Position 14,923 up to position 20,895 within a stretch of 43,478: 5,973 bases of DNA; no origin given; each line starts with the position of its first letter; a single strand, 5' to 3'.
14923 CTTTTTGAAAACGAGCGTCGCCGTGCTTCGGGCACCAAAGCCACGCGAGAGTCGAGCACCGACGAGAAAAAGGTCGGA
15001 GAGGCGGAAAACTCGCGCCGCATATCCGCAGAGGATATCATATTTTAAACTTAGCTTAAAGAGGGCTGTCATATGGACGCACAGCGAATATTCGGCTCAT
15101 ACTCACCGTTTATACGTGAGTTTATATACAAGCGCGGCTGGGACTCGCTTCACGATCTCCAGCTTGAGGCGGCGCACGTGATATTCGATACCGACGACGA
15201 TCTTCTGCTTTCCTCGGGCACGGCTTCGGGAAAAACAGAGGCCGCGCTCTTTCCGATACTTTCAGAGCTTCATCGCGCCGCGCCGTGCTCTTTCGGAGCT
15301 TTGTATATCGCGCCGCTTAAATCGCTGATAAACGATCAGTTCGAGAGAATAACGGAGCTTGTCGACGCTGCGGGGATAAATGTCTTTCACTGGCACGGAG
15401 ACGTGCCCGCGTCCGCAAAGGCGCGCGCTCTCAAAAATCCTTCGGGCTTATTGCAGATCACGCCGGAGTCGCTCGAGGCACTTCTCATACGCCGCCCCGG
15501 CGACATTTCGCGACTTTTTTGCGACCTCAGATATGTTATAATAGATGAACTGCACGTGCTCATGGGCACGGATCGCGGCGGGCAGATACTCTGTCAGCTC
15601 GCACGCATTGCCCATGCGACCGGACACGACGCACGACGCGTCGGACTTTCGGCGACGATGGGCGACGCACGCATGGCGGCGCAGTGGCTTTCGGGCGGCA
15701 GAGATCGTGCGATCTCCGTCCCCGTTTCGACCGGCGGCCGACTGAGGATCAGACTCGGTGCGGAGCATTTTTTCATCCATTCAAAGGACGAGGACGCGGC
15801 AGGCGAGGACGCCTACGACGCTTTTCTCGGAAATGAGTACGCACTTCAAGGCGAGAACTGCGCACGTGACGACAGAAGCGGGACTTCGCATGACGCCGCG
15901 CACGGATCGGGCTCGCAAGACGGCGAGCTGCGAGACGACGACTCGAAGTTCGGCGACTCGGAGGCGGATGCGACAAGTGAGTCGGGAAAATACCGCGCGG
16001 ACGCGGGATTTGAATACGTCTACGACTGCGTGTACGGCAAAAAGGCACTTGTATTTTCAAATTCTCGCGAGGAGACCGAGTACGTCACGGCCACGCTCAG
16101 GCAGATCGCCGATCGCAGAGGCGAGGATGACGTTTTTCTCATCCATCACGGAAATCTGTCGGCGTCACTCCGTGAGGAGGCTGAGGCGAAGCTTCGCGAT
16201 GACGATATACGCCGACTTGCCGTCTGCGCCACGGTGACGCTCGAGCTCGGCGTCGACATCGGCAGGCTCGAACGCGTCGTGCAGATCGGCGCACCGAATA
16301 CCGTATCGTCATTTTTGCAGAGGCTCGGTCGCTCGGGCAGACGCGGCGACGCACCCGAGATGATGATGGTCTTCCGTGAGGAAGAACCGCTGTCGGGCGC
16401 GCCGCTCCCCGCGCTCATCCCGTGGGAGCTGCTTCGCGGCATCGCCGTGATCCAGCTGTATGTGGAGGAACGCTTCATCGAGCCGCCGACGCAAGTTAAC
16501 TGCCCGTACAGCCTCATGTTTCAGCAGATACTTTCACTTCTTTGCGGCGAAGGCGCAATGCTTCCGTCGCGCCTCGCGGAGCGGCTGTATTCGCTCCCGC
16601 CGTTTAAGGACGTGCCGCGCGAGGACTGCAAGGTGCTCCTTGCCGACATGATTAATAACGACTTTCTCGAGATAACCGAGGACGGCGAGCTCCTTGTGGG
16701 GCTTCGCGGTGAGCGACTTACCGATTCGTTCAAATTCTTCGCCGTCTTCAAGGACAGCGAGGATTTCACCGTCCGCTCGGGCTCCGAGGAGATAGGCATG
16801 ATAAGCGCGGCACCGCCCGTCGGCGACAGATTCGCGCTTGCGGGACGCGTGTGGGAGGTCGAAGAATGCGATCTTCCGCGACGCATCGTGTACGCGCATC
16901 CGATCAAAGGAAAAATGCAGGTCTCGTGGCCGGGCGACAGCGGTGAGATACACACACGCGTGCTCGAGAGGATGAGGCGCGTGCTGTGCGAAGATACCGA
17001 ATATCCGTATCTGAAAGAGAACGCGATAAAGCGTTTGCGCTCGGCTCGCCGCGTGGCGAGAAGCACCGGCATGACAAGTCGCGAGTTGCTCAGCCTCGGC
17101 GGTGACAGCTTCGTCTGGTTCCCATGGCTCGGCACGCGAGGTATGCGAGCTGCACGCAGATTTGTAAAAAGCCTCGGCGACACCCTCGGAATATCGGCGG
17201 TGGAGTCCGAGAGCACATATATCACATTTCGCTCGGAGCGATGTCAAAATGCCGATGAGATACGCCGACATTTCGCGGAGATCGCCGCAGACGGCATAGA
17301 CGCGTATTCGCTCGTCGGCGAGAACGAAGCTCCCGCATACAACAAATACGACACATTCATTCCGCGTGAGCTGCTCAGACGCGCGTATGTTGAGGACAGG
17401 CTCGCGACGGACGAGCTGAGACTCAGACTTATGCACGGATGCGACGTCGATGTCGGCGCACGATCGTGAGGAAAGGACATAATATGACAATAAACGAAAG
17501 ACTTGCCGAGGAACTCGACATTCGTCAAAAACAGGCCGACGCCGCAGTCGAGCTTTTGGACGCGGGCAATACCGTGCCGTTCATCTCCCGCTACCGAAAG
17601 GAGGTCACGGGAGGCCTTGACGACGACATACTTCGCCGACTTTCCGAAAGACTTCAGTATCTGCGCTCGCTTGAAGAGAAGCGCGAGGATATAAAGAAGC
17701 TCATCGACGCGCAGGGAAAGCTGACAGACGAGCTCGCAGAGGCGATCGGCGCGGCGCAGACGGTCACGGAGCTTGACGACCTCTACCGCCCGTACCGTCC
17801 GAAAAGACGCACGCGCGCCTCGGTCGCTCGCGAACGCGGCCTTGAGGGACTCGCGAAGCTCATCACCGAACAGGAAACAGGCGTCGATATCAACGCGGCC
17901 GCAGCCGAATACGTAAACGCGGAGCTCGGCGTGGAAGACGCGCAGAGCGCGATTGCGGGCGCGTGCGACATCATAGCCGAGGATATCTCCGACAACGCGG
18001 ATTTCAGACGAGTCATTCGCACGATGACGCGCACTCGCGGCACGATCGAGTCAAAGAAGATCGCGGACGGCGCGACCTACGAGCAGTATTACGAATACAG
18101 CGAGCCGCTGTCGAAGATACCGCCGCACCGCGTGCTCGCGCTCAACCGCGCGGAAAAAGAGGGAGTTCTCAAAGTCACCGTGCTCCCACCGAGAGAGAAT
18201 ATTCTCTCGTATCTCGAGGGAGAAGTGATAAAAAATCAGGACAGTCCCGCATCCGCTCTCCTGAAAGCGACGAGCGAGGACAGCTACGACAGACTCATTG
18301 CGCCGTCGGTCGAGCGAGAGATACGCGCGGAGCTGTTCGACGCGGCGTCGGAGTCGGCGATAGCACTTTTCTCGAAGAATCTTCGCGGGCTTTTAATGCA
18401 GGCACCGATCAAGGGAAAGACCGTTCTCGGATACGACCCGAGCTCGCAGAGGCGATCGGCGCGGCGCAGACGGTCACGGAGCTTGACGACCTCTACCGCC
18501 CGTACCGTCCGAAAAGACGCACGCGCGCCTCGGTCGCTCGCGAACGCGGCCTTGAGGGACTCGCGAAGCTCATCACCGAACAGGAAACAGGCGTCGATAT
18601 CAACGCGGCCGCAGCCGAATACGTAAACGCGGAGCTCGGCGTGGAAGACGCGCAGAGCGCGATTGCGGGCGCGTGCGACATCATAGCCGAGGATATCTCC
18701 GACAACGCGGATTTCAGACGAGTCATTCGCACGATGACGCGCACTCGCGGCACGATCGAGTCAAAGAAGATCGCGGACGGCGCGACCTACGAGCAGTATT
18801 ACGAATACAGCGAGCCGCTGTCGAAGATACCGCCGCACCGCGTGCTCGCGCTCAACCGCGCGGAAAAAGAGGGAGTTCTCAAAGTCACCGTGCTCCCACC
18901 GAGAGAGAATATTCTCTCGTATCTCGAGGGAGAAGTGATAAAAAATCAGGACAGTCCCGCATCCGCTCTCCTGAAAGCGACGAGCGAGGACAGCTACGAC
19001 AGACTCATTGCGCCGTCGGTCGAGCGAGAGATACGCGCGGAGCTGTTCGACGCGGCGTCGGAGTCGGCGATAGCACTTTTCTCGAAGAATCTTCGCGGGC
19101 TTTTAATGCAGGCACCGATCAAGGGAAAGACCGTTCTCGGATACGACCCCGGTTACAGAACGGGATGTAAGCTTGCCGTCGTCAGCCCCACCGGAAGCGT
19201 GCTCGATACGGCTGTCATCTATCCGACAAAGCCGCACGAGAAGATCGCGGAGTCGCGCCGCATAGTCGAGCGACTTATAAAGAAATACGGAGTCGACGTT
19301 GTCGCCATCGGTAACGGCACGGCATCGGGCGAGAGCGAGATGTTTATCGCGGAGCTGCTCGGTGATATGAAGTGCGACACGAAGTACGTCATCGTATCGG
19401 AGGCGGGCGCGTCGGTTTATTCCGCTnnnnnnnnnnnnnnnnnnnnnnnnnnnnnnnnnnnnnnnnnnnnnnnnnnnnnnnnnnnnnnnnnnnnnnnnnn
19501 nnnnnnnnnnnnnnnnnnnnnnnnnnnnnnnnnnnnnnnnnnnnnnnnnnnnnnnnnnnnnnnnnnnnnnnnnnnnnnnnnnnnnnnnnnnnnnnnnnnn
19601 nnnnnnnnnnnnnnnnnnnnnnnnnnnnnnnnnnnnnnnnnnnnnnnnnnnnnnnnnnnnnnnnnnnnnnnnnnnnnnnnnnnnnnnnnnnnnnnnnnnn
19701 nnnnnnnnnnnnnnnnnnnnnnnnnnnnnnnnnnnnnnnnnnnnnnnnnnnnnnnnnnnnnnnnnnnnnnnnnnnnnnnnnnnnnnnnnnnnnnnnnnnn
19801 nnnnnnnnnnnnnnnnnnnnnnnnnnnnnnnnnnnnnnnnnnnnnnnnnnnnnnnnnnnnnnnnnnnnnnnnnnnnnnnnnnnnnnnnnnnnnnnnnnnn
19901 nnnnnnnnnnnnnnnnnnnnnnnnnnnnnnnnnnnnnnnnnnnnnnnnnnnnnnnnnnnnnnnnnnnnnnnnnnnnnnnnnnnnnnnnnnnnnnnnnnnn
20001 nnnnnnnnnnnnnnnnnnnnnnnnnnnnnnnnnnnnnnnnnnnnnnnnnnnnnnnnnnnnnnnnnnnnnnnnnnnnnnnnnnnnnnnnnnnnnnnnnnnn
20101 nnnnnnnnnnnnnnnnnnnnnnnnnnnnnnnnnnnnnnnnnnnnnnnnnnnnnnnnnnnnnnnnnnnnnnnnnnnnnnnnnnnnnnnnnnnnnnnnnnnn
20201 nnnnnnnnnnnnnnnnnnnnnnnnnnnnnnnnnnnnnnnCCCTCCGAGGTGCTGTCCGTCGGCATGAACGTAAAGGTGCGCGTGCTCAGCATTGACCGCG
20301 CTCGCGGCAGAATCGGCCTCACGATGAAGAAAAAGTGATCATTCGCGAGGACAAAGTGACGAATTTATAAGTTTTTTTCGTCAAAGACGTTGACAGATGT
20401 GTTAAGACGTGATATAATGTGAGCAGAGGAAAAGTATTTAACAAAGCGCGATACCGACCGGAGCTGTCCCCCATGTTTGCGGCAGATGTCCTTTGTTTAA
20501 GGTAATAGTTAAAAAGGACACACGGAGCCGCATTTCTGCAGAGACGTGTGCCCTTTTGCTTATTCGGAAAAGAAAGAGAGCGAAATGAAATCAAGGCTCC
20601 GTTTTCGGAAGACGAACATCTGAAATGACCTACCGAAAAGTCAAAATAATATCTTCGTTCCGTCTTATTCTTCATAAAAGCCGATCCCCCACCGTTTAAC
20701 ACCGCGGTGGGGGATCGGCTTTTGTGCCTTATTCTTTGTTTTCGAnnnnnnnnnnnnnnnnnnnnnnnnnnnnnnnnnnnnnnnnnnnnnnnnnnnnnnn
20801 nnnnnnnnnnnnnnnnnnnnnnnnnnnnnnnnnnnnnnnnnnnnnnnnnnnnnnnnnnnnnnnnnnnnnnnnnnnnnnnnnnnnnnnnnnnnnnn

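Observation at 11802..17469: TerB-N/TerB-C + DUF2791 (BrxD-like) ATPase + Lhr/BrxHI-like helicase cassette: Shango-type defence candidate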

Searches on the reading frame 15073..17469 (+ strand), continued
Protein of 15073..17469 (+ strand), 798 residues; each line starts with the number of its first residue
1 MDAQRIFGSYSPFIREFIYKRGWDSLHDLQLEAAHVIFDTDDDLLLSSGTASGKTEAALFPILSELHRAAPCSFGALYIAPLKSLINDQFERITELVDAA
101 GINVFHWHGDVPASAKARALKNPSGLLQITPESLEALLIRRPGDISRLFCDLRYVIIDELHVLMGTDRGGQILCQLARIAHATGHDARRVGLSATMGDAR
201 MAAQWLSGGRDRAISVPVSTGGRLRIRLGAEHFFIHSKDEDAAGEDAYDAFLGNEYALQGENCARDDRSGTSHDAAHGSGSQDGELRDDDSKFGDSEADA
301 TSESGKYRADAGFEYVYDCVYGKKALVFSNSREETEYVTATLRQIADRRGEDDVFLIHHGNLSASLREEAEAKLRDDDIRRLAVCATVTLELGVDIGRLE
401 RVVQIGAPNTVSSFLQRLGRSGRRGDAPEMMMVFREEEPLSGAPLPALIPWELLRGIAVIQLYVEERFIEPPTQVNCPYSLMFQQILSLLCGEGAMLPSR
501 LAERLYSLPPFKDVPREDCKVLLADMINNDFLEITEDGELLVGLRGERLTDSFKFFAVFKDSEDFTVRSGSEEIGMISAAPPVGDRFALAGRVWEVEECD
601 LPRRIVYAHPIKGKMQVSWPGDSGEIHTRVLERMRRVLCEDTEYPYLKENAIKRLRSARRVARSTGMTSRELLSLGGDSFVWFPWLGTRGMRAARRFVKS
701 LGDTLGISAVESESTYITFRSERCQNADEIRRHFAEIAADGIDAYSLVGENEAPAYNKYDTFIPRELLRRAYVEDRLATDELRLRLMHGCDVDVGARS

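Call 92: search_protein_families(library=pfam, proteins=[L112:6479-8500:-, L150:12263-14893:-, L136:12236-15076:+, L129:3032-4318:+, L114:6058-6351:-, L141:3902-4861:-, L168:5994-7259:-, L110:6605-9850:+, L110:9858-13322:+, L113:5188-6336:-], max_evalue=0.00001)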
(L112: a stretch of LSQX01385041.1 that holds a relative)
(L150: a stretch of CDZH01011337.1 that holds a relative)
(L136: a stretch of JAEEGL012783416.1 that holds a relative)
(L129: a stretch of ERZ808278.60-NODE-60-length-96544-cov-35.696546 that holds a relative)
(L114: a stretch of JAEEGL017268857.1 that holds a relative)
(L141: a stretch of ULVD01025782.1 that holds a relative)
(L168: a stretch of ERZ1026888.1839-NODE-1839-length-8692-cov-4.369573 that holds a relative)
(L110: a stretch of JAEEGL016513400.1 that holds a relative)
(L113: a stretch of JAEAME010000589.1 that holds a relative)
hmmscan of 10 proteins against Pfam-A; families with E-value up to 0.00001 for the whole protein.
L112:6479-8500:- (674 aa): 3 families
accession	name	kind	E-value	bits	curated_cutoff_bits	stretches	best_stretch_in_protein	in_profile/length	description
PF00664.28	ABC_membrane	-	1.9e-49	169.3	28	1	79-369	2-274/274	ABC transporter transmembrane region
PF00005.33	ABC_tran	-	2.3e-28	99.9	25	1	429-578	1-135/137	ABC transporter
PF02463.25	SMC_N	-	5.3e-09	36.3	40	1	69-621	135-210/220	RecF/RecN/SMC N terminal domain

L150:12263-14893:- (877 aa): 1 family
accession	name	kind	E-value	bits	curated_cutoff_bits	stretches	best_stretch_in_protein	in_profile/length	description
PF02687.27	FtsX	-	1.6e-29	102.8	25.5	2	356-477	2-120/120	FtsX-like permease C-terminal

L136:12236-15076:+ (947 aa): 8 families
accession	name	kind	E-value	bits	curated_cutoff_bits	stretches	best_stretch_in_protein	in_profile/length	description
PF17760.6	UvrA_inter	-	1.5e-36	125.1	23.3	1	132-237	2-107/109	UvrA interaction domain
PF00005.33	ABC_tran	-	3.4e-20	73.5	25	0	795-863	76-137/137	ABC transporter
PF17755.6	UvrA_DNA-bind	-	1.1e-17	64.8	23.2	1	292-389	1-96/110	UvrA DNA-binding domain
PF02463.25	SMC_N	-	2.8e-13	50.3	40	0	828-906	133-211/220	RecF/RecN/SMC N terminal domain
PF20703.3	nSTAND1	-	8.5e-09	35.9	27.1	0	637-667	34-64/379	Novel STAND NTPase 1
PF13304.12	AAA_21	-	2.4e-07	31.6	27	0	838-890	243-296/304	AAA domain, putative AbiEii toxin, Type IV TA system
PF13191.12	AAA_16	-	4.2e-07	31.1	32.6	0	637-676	25-61/167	AAA ATPase domain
PF13555.12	AAA_29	-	4.2e-06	26.8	27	0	638-658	24-44/61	P-loop containing region of AAA domain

L129:3032-4318:+ (429 aa): 1 family
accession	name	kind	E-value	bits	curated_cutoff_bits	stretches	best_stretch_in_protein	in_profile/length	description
PF02557.22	VanY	-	2.5e-23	82.7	25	1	233-331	25-130/132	D-alanyl-D-alanine carboxypeptidase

L114:6058-6351:- (98 aa): 1 family
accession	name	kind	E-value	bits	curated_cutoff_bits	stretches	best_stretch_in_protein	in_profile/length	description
PF06135.17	IreB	-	2.7e-32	111.3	25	1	18-92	3-77/78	IreB regulatory phosphoprotein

L141:3902-4861:- (320 aa): 2 families
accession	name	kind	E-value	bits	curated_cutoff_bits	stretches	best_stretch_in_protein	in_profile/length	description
PF01687.23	Flavokinase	-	8e-28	97.6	19.6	1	188-314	1-124/124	Riboflavin kinase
PF06574.18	FAD_syn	-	1.1e-23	84.2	27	1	20-171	7-158/158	FAD synthetase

L168:5994-7259:- (422 aa): 1 family
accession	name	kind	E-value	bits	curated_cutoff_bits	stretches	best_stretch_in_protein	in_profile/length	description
PF00291.31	PALP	-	1.9e-83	280.6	35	1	38-320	6-295/295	Pyridoxal-phosphate dependent enzyme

L110:6605-9850:+ (1082 aa): 2 families
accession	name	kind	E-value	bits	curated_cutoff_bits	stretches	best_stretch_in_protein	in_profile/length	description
PF21445.3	ADDB_N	-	8.3e-47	160.2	26.6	1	4-259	1-266/290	ADDB, N-terminal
PF12705.13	PDDEXK_1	-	7.1e-31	108.4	22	1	745-1074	1-247/247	PD-(D/E)XK nuclease superfamily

L110:9858-13322:+ (1155 aa): 6 families
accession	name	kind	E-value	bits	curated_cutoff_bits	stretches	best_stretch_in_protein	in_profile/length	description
PF00580.27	UvrD-helicase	-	4.1e-51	174.7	23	1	3-448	1-268/271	UvrD/REP helicase N-terminal domain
PF13361.12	UvrD_C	-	2.8e-37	129.4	25.6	1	465-847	3-347/350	UvrD-like helicase C-terminal domain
PF13245.12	AAA_19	-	2.9e-17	63.5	25.1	1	7-436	1-134/134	AAA domain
PF13538.12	UvrD_C_2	-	1.5e-10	41.2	27.4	0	759-782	3-26/52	UvrD-like helicase C-terminal domain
PF12705.13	PDDEXK_1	-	7.1e-07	29.8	22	1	975-1146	29-188/247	PD-(D/E)XK nuclease superfamily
PF01443.25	Viral_helicase1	-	7.6e-06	26.3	21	0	821-845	201-226/228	Viral superfamily 1 RNA helicase core domain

L113:5188-6336:- (383 aa): 1 family
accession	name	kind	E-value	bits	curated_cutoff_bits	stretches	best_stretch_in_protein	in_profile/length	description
PF13177.12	DNA_pol3_delta2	-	1.5e-39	136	27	1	54-208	5-156/161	DNA polymerase III, delta subunit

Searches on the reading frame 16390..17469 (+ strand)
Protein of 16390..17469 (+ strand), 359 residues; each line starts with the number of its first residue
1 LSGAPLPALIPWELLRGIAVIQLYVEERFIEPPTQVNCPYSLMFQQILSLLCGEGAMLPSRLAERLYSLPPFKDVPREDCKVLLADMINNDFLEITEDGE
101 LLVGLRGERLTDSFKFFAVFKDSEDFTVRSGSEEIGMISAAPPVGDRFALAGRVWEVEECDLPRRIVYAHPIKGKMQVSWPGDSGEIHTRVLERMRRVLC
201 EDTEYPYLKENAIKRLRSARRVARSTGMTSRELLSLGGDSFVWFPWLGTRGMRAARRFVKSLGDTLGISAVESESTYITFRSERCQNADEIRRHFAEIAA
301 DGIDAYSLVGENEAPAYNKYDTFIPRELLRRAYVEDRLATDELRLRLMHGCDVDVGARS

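Call 71: search_protein_families(library=pfam, proteins=[window:16390-17469:+], max_evalue=5)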
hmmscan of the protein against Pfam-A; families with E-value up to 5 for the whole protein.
window:16390-17469:+ (359 aa): 1 family
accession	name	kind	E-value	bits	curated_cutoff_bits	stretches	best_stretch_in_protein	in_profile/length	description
PF19306.5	WH_Lhr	-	0.0032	17.3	27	2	25-84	3-61/168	Large helicase-related protein, winged helix domain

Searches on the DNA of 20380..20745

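Call 82: search_rna_families(source=window, start=20380, end=20745, threshold=evalue, max_evalue=1)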
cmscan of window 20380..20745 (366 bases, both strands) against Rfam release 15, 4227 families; matches with E-value up to 1: 4.
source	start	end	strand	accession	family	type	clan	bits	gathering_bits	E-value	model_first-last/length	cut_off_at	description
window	20618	20725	+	RF01771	rnk_leader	Cis-reg; leader;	-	20.3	50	0.44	1-109/109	no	Enterobacteria rnk leader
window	20678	20721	-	RF03244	mir-4798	Gene; miRNA;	-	18.7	75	0.42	1-75/75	no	mir-4798 microRNA precursor family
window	20665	20721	+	RF00262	sar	Gene; antisense;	-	18.6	43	0.34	1-68/68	no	sar RNA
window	20583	20631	+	RF02480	GlsR14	Gene; snRNA; snoRNA; CD-box;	-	13.7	90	0.83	1-68/68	no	Small nucleolar RNA GlsR14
